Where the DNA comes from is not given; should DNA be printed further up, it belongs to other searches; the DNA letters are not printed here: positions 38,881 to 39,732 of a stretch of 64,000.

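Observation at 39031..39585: LigT-like 2H phosphoesterase next to thyX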

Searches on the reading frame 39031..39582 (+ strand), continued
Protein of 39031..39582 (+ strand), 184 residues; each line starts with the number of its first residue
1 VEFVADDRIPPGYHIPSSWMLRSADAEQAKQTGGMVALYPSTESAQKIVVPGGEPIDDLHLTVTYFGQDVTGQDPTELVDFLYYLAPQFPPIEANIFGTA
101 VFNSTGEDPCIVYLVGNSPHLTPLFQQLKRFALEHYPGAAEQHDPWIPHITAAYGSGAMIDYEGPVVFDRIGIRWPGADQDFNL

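Call 35: fold_search(model_id=the predicted structure, library=pdb)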
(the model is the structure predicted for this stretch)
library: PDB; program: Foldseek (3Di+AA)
matches with E <= 10: 212; with E <= 0.001: 24
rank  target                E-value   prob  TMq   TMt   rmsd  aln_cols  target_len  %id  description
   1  5h7e                  1.4e-05  1.00  0.46  0.47   6.8       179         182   20  Crystal Structure of native drCPDase (released 2017-09-27)
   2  5ldm_A                1.6e-05  1.00  0.53  0.55   5.5       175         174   18  Crystal structure of E.coli LigT complexed with 2'-AMP (released 2017-01-18)
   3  5ldi_B                2.5e-05  1.00  0.44  0.47   6.2       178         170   18  Crystal structure of E.coli LigT in apo form (released 2017-01-18)
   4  4qak_A                2.7e-05  1.00  0.49  0.52   5.7       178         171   18  Crystal structure of phosphoesterase (released 2014-10-22)
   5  1iuh                  3.5e-05  1.00  0.49  0.50   5.7       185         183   22  Crystal structure of TT0787 of thermus thermophilus HB8 (released 2003-06-17)
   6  4ye2_B                4.0e-05  1.00  0.49  0.61   5.4       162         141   12  The 1.35 structure of a viral RNase L antagonist reveals basis for the 2'-5'-oligoadenylate binding and enzyme activit (released 2015-04-29)
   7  5ldi_D                4.9e-05  1.00  0.49  0.51   5.7       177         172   18  Crystal structure of E.coli LigT in apo form (released 2017-01-18)
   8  5ldj_C                5.9e-05  1.00  0.45  0.49   5.9       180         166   18  Crystal structure of E.coli LigT complexed with phosphate (released 2017-01-18)
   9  9q2g                  7.7e-05  1.00  0.56  0.62   4.1       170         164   19  Phosphodiesterase from Burkholderia phage BCSR5 in the closed lid conformation (released 2025-11-05)
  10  5ldm_B                7.7e-05  1.00  0.48  0.51   5.7       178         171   18  Crystal structure of E.coli LigT complexed with 2'-AMP (released 2017-01-18)
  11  6o3v_A                9.7e-05  1.00  0.44  0.13   6.4       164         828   13  Crystal structure for RVA-VP3 (released 2020-03-04)
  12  1vdx                  1.1e-04  1.00  0.55  0.55   5.7       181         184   15  Crystal Structure of a Pyrococcus horikoshii protein with similarities to 2'5' RNA-ligase (released 2005-04-12)
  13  6o3v_C                1.1e-04  1.00  0.51  0.14   4.8       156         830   13  Crystal structure for RVA-VP3 (released 2020-03-04)
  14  5af2_A                1.2e-04  1.00  0.52  0.65   4.6       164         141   13  Crystal structure of the C-terminal 2',5'-phosphodiesterase domain of group A rotavirus protein VP3 (released 2015-03-18)
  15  5ldj_A                1.2e-04  1.00  0.45  0.49   6.1       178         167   18  Crystal structure of E.coli LigT complexed with phosphate (released 2017-01-18)
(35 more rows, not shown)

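Call 36: fold_search(model_id=the predicted structure, library=viral)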
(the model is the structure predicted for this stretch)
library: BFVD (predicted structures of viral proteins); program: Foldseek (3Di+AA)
matches with E <= 10: 273; with E <= 0.001: 44
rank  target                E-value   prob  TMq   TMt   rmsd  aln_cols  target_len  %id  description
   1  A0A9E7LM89            7.3e-31  1.00  0.90  0.90   3.2       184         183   93  (no name in the UniProt tables at hand)
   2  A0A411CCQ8            1.1e-29  1.00  0.87  0.67   5.1       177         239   90  RNA ligase [Mycobacterium phage NoodleTree]
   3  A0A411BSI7            4.6e-29  1.00  0.87  0.53   1.2       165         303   97  (no name in the UniProt tables at hand)
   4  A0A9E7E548            1.1e-12  1.00  0.68  0.13   3.1       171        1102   30  RNA ligase [Gordonia phage Tardus]
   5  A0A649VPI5            1.4e-12  1.00  0.68  0.15   2.9       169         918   38  RNA ligase [Gordonia phage MelBins]
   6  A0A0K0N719            2.0e-11  1.00  0.68  0.16   3.5       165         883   28  Putative structural protein [Gordonia phage GMA2]
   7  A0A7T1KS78            2.4e-11  1.00  0.71  0.25  11.0       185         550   31  RNA ligase [Gordonia phage Lilbeanie]
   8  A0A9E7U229            3.8e-10  1.00  0.64  0.65   3.5       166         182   32  (no name in the UniProt tables at hand)
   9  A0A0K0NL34            5.9e-09  1.00  0.72  0.43   3.0       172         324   19  Uncharacterized protein [Gordonia phage GMA6]
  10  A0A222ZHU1            2.7e-08  1.00  0.71  0.37   2.8       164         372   25  (no name in the UniProt tables at hand)
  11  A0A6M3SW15            4.0e-08  1.00  0.65  0.34   3.9       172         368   23  (no name in the UniProt tables at hand)
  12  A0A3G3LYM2            7.3e-08  1.00  0.63  0.51   3.8       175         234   26  RNA ligase [Brevibacterium phage Cantare]
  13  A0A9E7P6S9            8.2e-08  1.00  0.66  0.16   3.8       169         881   22  (no name in the UniProt tables at hand)
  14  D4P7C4                3.3e-07  1.00  0.62  0.24   3.8       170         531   19  Gp013 [Rhodococcus phage ReqiPepy6]
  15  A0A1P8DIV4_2          5.2e-07  1.00  0.62  0.13   4.0       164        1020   20  (no name in the UniProt tables at hand)
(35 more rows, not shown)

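Call 41: find_encoding_contigs(protein=P0062, flank=8000, max_places=2)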
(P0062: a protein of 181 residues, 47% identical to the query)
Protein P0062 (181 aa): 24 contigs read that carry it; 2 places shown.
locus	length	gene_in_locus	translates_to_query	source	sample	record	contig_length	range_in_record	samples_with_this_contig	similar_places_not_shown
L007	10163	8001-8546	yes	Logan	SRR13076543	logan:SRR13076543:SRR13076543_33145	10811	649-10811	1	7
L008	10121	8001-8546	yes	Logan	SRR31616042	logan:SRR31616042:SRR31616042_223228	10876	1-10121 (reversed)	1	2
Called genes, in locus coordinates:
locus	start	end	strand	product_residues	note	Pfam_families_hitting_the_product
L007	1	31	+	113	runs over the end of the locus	-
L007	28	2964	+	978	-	-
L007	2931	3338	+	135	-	PF23897:DUF7245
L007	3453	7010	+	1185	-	PF13403:Hint_2 (weak), PF14890:Intein_splicing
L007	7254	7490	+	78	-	-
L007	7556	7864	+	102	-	-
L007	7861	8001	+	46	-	-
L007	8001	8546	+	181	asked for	PF13563:2_5_RNA_ligase2 (weak)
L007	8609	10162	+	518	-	?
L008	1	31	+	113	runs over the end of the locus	-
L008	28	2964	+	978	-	-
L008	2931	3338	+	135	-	PF23897:DUF7245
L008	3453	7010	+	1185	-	PF13403:Hint_2 (weak), PF14890:Intein_splicing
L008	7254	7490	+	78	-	-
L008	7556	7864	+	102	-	-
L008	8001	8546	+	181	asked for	PF13563:2_5_RNA_ligase2 (weak)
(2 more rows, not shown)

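Call 42: find_encoding_contigs(protein=P0103, flank=8000, max_places=2)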
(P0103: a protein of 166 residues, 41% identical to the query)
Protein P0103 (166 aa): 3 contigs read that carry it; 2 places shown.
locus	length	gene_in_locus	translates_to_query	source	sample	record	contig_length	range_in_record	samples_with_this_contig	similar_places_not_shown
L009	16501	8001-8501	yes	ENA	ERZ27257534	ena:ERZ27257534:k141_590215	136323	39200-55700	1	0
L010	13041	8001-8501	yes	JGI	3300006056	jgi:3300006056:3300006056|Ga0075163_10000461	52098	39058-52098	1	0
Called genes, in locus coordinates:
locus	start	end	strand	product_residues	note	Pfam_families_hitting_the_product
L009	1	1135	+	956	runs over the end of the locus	-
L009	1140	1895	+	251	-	-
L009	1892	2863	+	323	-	-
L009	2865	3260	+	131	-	PF23909:DUF7251 (weak)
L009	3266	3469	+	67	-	-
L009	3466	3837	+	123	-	PF23897:DUF7245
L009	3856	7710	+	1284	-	PF13403:Hint_2 (faint)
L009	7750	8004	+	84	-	-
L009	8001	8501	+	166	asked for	PF13563:2_5_RNA_ligase2 (weak)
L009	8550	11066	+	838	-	-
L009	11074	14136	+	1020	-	-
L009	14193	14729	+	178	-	PF23968:Phage_cement_3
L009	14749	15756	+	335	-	-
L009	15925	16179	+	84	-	-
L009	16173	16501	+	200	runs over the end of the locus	-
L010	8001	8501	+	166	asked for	PF13563:2_5_RNA_ligase2 (weak)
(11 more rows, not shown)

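Call 43: find_encoding_contigs(protein=P0111, flank=8000, max_places=2)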
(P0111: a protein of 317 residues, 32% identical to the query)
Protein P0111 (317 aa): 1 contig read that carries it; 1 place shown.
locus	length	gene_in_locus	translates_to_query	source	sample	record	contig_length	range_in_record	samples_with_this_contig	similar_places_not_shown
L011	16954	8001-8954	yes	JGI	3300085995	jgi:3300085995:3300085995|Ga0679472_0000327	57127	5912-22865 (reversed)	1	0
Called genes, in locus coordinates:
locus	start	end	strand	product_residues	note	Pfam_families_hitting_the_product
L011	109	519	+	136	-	PF07098:DUF1360 (weak)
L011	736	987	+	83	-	-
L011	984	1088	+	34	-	-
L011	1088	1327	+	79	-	-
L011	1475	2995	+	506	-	-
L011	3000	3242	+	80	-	-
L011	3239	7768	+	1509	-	PF04233:Phage_Mu_F, PF14890:Intein_splicing (weak), PF03496:ADPrib_exo_Tox, PF07498:Rho_N (weak)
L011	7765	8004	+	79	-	-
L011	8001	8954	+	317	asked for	PF13563:2_5_RNA_ligase2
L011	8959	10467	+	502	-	-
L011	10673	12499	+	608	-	-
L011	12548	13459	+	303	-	-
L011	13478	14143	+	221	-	-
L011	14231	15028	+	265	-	-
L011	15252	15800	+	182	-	-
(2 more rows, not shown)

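Call 44: get_annotated_region(hit=H60, flank=9000)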
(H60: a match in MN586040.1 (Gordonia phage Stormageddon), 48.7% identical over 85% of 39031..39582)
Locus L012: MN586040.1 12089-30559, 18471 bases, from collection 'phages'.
description: Gordonia phage Stormageddon, complete genome.
organism: Gordonia phage Stormageddon (NCBI taxid 2656541)
taxonomy: Viruses; Duplodnaviria; Heunggongvirae; Uroviricota; Caudoviricetes; Stormageddonvirus; Stormageddonvirus Stormageddon
host: Gordonia terrae CAG3; source: soil; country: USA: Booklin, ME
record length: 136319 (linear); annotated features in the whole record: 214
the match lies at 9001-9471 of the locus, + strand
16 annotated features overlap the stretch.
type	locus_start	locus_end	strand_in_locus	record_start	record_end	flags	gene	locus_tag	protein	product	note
CDS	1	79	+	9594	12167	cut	11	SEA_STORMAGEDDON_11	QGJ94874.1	portal protein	-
CDS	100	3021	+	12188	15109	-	12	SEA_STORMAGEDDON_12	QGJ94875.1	hypothetical protein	-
CDS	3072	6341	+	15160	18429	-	13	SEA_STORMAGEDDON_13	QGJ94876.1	hypothetical protein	-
CDS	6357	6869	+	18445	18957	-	14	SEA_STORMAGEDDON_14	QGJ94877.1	hypothetical protein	-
CDS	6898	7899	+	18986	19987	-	15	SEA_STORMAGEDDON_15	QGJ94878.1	major capsid protein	-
CDS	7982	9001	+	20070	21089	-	16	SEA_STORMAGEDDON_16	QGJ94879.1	ribonucleotide reductase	-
CDS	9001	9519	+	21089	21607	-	17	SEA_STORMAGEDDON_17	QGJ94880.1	RNA ligase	-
CDS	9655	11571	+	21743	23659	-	18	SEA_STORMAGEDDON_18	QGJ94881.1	glycosylhydrolase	-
CDS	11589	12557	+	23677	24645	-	19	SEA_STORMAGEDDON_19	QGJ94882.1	ADP-ribosyltransferase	-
CDS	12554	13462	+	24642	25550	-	20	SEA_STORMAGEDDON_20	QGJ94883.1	hypothetical protein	-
CDS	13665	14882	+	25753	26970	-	21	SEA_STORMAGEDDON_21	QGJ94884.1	DNA binding domain protein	-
CDS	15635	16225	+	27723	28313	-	22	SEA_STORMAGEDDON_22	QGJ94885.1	hypothetical protein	-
CDS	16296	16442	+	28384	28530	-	23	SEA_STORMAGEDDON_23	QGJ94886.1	hypothetical protein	-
CDS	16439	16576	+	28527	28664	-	24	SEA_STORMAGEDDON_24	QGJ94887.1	hypothetical protein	-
CDS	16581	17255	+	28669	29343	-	25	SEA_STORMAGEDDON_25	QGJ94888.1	hypothetical protein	-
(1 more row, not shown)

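Call 45: get_annotated_region(hit=H61, flank=9000)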
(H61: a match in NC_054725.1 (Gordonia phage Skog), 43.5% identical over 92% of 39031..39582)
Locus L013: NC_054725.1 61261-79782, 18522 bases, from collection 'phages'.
description: Gordonia phage Skog, complete genome.
organism: Gordonia phage Skog (NCBI taxid 2704033)
taxonomy: Viruses; Duplodnaviria; Heunggongvirae; Uroviricota; Caudoviricetes; Skogvirus; Skogvirus Skog
host: Gordonia terrae 3612; source: soil; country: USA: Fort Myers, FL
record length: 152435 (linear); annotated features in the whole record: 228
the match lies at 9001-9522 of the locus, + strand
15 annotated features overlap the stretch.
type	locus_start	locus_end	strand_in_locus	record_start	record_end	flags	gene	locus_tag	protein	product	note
CDS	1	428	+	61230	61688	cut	147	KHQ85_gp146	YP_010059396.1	membrane protein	-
CDS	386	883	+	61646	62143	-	148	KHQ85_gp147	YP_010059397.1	hypothetical protein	-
CDS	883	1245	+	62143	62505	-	149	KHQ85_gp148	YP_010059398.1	hypothetical protein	-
CDS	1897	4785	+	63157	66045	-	150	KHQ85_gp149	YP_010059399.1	methyltransferase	-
CDS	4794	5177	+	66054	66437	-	151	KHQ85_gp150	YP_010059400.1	hypothetical protein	-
CDS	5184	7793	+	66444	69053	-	152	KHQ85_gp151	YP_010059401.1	portal protein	-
CDS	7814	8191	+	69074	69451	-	153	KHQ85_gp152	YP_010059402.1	hypothetical protein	-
CDS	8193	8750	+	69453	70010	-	154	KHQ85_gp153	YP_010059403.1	ThyX-like thymidylate synthase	-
CDS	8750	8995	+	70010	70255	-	155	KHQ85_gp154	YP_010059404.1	hypothetical protein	-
CDS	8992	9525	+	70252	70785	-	156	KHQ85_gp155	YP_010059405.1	RNA ligase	-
CDS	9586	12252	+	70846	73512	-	157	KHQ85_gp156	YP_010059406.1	LysM-like endolysin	-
CDS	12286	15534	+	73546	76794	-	158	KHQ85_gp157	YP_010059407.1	LysM-like endolysin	-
CDS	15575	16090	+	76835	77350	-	159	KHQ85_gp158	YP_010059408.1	hypothetical protein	-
CDS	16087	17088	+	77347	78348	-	160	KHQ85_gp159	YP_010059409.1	major head protein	-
CDS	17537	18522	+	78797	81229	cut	161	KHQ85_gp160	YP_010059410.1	tail spike protein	-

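Call 46: get_annotated_region(hit=H62, flank=9000)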
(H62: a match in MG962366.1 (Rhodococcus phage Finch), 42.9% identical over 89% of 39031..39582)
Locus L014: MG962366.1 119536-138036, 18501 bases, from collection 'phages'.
description: Rhodococcus phage Finch, complete genome.
organism: Rhodococcus phage Finch (NCBI taxid 2094144)
taxonomy: Viruses; Duplodnaviria; Heunggongvirae; Uroviricota; Caudoviricetes; Finchvirus; Finchvirus finch
host: Rhodococcus erythropolis RIA 643; source: soil; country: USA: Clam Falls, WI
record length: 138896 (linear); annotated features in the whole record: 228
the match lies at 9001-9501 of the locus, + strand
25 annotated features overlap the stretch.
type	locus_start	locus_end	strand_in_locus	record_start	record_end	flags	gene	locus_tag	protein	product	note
CDS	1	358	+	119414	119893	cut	203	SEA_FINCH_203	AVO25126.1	hypothetical protein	-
CDS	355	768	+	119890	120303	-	204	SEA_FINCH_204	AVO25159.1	hypothetical protein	-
CDS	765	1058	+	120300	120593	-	205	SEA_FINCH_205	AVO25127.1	hypothetical protein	-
CDS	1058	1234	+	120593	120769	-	206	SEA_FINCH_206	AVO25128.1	hypothetical protein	-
CDS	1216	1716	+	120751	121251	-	207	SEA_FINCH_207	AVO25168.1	hypothetical protein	-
CDS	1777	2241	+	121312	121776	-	208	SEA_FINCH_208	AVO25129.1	hypothetical protein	-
CDS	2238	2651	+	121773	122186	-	209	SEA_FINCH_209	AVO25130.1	hypothetical protein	-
CDS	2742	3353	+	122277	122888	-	210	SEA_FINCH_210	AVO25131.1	ParB-like nuclease domain protein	-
CDS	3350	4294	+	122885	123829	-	211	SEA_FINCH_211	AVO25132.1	queuine tRNA-ribosyltransferase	-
CDS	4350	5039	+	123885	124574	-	212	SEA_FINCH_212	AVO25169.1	Pre Qo pathway QueC-like protein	-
CDS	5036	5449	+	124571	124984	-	213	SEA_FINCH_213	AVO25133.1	QueD-like queosine biosynthesis protein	-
CDS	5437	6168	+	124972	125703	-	214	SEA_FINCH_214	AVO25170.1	QueE-like queosine biosynthesis protein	-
CDS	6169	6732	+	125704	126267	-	215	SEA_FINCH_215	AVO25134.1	GTP cyclohydrolase I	-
CDS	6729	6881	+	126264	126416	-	216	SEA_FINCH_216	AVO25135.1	hypothetical protein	-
CDS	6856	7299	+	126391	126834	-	217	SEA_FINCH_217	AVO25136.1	helix-turn-helix DNA binding domain protein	-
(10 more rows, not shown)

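Call 49: search_protein_families(library=phrogs, proteins=[L003:5768-8527:+, L002:6002-9751:+], max_evalue=0.001)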
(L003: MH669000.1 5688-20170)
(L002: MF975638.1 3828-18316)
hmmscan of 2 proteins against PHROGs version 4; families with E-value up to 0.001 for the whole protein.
L003:5768-8527:+ (920 aa): 9 families
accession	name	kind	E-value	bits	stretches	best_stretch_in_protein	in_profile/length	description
phrog_18402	-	head and packaging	0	1415.3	2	2-787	2-781/861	head maturation protease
phrog_29860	-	head and packaging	1.8e-116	390.6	1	8-393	7-398/405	virion structural protein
phrog_21470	-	unknown function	1.3e-61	209.9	1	13-286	218-481/500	-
phrog_859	-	head and packaging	2e-57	196.3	1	16-285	554-804/807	portal protein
phrog_2659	-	DNA, RNA and nucleotide metabolism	3.8e-36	125.4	1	403-576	714-884/891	RNA ligase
phrog_21406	-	unknown function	4.8e-29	101.6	1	25-202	619-794/1668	-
phrog_6439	-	unknown function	9.4e-13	49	1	291-361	9-78/82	-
phrog_32299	-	unknown function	4.1e-11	44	0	824-863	47-86/89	-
phrog_14859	-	DNA, RNA and nucleotide metabolism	1e-07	32.3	1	416-575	57-217/373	RNA ligase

L002:6002-9751:+ (1250 aa): 21 families
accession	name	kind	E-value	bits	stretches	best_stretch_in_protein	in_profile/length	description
phrog_859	-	head and packaging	3e-209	698.4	1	4-1245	6-791/807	portal protein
phrog_18402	-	head and packaging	1.5e-42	147.1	3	329-502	398-564/861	head maturation protease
phrog_2468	-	head and packaging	6.5e-35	122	1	15-250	41-277/303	head morphogenesis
phrog_2659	-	DNA, RNA and nucleotide metabolism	7e-31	108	1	332-497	726-883/891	RNA ligase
phrog_21406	-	unknown function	2.4e-30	105.9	3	262-333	1205-1285/1668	-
phrog_21470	-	unknown function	4.4e-30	105.9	2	965-1222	198-452/500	-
phrog_3517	-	head and packaging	8.7e-28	98.6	1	124-262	206-345/371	head morphogenesis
phrog_6439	-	unknown function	6.2e-26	91.3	1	262-333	7-80/82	-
phrog_2662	-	head and packaging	4.2e-23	82.8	1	46-241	523-704/717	portal protein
phrog_6577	-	unknown function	4.8e-14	52.6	1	109-263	110-242/1066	-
phrog_18477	-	head and packaging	8.3e-14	52.2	1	154-242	205-295/760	head morphogenesis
phrog_34890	-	head and packaging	9.8e-14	51.6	1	129-243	185-304/679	head morphogenesis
phrog_29860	-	head and packaging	6.9e-12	46.2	2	255-342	284-377/405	virion structural protein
phrog_15127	-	head and packaging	2.7e-08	33.8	1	137-238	156-244/602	head protein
phrog_4728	-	head and packaging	6.7e-08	32.7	1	114-267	188-319/591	head morphogenesis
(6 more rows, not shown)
